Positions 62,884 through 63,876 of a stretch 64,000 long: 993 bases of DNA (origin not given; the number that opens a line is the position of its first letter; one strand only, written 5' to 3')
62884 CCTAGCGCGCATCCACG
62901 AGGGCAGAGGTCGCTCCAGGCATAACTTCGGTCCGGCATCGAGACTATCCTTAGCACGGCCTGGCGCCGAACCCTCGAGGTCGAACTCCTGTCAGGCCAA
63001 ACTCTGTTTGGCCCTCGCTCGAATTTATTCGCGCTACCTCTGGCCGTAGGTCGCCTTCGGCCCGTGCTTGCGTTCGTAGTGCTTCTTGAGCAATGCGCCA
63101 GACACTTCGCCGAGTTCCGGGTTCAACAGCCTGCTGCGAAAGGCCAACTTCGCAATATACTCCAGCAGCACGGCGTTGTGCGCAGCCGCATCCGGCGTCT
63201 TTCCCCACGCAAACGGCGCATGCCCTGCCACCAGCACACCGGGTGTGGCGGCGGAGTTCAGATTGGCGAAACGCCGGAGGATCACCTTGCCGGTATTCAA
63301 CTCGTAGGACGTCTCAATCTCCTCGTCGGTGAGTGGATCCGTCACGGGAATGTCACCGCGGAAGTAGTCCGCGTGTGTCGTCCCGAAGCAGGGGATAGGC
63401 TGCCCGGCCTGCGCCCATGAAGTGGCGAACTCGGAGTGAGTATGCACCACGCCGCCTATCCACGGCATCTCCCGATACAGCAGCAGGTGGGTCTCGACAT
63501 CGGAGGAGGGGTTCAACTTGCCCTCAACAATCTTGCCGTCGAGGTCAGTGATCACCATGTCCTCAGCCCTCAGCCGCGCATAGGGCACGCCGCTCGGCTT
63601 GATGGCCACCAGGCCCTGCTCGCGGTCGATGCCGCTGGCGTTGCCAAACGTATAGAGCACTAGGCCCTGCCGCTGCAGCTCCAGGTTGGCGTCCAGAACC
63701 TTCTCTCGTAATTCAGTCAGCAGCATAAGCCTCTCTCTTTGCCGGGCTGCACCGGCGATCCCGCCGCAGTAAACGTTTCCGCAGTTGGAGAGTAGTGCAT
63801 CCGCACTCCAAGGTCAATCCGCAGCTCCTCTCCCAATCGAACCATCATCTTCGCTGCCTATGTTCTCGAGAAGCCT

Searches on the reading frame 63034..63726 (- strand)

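Call 46: search_protein_families(library=pfam, proteins=[window:63034-63726:-], max_evalue=0.001)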
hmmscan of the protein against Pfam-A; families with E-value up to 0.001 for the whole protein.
window:63034-63726:- (230 aa): 1 family
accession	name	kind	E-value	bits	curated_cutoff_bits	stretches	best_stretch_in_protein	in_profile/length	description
PF00596.27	Aldolase_II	-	8.4e-47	159.9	22.2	1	9-195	2-182/183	Class II Aldolase and Adducin N-terminal domain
